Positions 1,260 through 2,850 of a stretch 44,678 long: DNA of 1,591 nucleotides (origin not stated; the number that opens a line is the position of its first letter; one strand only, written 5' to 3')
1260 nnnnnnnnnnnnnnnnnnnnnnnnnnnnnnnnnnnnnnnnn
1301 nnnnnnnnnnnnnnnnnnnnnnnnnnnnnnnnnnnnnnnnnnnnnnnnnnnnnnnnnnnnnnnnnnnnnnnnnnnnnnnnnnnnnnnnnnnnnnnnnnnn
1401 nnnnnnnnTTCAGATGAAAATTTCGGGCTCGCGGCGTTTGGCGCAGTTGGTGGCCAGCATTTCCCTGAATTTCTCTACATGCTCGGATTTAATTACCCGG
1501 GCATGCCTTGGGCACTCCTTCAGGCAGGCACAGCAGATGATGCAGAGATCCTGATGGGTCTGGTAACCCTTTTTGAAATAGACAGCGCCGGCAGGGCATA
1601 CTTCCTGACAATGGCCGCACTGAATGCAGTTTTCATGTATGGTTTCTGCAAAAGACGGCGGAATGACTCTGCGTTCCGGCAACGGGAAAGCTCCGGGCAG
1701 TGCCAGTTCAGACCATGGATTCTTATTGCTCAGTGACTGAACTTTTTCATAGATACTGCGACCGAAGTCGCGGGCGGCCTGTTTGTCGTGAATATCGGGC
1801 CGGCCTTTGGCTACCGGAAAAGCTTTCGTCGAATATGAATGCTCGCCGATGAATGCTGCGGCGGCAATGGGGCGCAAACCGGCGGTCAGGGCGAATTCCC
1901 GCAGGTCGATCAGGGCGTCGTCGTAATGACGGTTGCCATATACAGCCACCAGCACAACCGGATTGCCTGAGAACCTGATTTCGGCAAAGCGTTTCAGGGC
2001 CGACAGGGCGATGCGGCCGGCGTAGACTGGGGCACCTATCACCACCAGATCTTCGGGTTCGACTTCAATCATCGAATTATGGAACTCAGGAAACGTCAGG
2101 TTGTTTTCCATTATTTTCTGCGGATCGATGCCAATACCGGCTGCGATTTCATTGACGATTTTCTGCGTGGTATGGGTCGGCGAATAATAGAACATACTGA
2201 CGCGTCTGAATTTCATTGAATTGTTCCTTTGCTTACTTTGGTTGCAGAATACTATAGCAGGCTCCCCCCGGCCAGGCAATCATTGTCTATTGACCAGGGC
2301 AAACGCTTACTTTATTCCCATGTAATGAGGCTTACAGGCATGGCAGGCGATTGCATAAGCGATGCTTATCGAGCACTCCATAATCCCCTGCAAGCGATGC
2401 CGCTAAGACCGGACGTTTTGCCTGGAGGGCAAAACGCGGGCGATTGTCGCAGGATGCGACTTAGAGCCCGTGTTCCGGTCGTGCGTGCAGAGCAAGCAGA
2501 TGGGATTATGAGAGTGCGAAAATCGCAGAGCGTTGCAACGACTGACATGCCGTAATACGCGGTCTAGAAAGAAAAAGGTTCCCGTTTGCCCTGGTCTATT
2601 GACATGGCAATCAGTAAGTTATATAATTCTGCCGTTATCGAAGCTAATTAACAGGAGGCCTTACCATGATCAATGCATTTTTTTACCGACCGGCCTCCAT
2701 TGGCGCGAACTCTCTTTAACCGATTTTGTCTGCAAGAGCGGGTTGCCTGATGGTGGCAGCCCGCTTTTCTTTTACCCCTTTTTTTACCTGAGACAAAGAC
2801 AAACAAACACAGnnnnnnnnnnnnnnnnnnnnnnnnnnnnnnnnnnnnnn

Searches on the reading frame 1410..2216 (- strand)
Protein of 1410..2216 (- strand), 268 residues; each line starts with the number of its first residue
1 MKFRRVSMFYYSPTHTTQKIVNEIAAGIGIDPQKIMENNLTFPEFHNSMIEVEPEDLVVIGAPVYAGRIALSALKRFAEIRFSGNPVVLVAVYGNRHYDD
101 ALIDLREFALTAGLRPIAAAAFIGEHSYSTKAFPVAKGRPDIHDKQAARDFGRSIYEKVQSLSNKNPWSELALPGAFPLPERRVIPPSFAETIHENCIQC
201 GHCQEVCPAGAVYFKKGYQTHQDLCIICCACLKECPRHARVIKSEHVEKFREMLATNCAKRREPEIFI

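Call 51: search_protein_families(library=pfam, proteins=[window:1410-2216:-], max_evalue=0.001)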
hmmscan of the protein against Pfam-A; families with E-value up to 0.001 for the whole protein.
window:1410-2216:- (268 aa): 11 families
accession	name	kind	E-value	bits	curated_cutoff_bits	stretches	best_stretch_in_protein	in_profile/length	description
PF00037.32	Fer4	-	1.4e-08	34.6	21.1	1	193-212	4-23/24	4Fe-4S binding domain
PF12838.12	Fer4_7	-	2.4e-06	28.4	27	1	196-238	1-51/52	4Fe-4S dicluster domain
PF13484.11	Fer4_16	-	1.3e-05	26.3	30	1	183-209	39-65/66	4Fe-4S double cluster binding domain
PF13183.11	Fer4_8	-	2.1e-05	25.4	27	0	181-210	46-67/68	4Fe-4S dicluster domain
PF12724.12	Flavodoxin_5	-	3.1e-05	24.7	27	1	9-128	3-120/145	Flavodoxin domain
PF13187.11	Fer4_9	-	3.7e-05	24.1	27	1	196-238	1-50/52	4Fe-4S dicluster domain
PF13237.11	Fer4_10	-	6.7e-05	23.2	25.5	0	195-236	7-53/53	4Fe-4S dicluster domain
PF12837.12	Fer4_6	-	7.3e-05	23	25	1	194-211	6-23/24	4Fe-4S binding domain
PF12797.12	Fer4_2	-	0.00021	21.5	24.5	1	195-209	8-22/22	4Fe-4S binding domain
PF13746.11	Fer4_18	-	0.00024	21.7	27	1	193-237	57-97/114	4Fe-4S dicluster domain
PF13534.11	Fer4_17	-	0.00096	20.1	22.2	0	195-210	44-59/61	4Fe-4S dicluster domain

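Call 82: find_homologous_proteins(query=window:1410-2216:-, max_evalue=1e-40)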
Query window:1410-2216:- (268 aa): 1285 proteins with E <= 1e-40 among 3714 candidates; the best 120 are listed.
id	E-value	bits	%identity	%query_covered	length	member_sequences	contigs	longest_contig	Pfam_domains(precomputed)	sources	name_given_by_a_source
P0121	1.8e-174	597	96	100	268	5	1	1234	PF00037.33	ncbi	-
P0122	3.8e-150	517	81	100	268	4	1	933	PF00037.33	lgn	-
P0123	1.1e-148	512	82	100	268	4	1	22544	PF00037.33,PF12838.13,PF13187.12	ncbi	-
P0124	3.9e-137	474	75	100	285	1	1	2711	PF12837.13,PF00037.33,PF13484.12,PF12838.13,PF13237.12,PF13187.12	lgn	-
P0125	9.2e-137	473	76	100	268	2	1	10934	PF00037.33,PF12838.13,PF13187.12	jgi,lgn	jgi:ferredoxin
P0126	1.4e-134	466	76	100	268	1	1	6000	PF14697.12,PF00037.33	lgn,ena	-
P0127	7.1e-134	463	75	100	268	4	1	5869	PF12797.13,PF00037.33,PF12838.13,PF13534.12,PF13183.12,PF13187.12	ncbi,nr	ncbi:MAG: 4Fe-4S ferredoxin [Erysipelotrichia bacterium]|nr:4Fe-4S ferredoxin [Erysipelotrichia bact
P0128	1.2e-127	443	71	100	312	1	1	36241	PF12837.13,PF00037.33,PF13484.12,PF13183.12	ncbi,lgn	-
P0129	1.4e-126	439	69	100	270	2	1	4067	PF14697.12,PF12837.13,PF00037.33,PF13484.12,PF12838.13,PF13237.12,PF13187.12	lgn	-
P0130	1.6e-126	439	71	100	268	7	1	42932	PF00037.33,PF12724.13,PF13484.12,PF12838.13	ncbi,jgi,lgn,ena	-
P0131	1.5e-116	407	65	100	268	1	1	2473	PF12837.13,PF00037.33,PF12724.13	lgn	-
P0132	4.1e-116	405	66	100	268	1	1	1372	PF12837.13,PF00037.33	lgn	-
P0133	6.7e-116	404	65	100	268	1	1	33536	PF12837.13,PF00037.33,PF12724.13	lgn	-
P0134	4.7e-113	395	66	100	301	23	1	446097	PF12797.13,PF12837.13,PF00037.33,PF12724.13,PF13746.12,PF12798.13,PF13484.12,PF12838.13,PF13534.12,PF13237.12,PF13187.12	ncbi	-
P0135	7.0e-113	395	65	100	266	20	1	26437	PF12797.13,PF00037.33,PF12838.13,PF13534.12,PF13237.12,PF13183.12,PF13187.12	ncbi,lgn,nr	ncbi:MAG TPA: EFR1 family ferrodoxin [Candidatus Ozemobacteraceae bacterium]|nr:EFR1 family ferrodox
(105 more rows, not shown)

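Call 83: find_encoding_contigs(protein=P0121, flank=2500, max_places=2)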
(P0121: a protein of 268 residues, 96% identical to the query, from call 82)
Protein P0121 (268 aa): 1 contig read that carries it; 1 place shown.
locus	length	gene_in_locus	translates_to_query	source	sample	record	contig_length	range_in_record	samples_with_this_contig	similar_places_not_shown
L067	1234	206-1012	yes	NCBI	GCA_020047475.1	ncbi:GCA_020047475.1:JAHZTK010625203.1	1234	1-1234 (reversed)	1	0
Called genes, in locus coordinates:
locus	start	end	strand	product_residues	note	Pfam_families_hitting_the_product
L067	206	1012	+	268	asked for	PF00037:Fer4 (faint)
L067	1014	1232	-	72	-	?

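Call 84: find_encoding_contigs(protein=P0123, flank=2500, max_places=1)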
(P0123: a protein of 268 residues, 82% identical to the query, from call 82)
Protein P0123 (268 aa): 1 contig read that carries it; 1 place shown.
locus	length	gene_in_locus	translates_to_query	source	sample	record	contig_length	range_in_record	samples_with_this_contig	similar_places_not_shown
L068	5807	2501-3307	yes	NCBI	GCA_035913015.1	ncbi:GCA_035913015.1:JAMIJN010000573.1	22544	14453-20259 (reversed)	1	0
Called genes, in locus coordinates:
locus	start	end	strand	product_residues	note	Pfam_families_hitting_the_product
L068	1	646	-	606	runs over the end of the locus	PF00664:ABC_membrane, PF00005:ABC_tran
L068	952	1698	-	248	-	PF24699:DUF7663 (faint)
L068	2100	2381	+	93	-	-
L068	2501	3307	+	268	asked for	PF13187:Fer4_9 (faint), PF12838:Fer4_7 (faint), PF00037:Fer4 (weak)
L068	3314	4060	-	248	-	-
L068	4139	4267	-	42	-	-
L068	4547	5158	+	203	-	-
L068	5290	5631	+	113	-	PF00936:BMC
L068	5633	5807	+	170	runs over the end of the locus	PF01980:TrmO_N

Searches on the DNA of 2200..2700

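Call 7: search_rna_families(source=window, start=2200, end=2700, threshold=evalue, max_evalue=10, show_alignments=2)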
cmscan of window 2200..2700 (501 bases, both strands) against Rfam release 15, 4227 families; matches with E-value up to 10: 2.
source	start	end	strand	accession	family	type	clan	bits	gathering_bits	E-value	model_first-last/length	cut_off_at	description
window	2418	2482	-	RF01690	Bacillaceae-1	Gene; sRNA;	-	35.4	35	7.1e-05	1-67/67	no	Bacillaceae-1 RNA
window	2579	2642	-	RF01647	ceN61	Gene; snRNA; snoRNA; CD-box;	-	14.2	60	4.2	1-72/72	no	Caenorhabditis snoRNA ceN61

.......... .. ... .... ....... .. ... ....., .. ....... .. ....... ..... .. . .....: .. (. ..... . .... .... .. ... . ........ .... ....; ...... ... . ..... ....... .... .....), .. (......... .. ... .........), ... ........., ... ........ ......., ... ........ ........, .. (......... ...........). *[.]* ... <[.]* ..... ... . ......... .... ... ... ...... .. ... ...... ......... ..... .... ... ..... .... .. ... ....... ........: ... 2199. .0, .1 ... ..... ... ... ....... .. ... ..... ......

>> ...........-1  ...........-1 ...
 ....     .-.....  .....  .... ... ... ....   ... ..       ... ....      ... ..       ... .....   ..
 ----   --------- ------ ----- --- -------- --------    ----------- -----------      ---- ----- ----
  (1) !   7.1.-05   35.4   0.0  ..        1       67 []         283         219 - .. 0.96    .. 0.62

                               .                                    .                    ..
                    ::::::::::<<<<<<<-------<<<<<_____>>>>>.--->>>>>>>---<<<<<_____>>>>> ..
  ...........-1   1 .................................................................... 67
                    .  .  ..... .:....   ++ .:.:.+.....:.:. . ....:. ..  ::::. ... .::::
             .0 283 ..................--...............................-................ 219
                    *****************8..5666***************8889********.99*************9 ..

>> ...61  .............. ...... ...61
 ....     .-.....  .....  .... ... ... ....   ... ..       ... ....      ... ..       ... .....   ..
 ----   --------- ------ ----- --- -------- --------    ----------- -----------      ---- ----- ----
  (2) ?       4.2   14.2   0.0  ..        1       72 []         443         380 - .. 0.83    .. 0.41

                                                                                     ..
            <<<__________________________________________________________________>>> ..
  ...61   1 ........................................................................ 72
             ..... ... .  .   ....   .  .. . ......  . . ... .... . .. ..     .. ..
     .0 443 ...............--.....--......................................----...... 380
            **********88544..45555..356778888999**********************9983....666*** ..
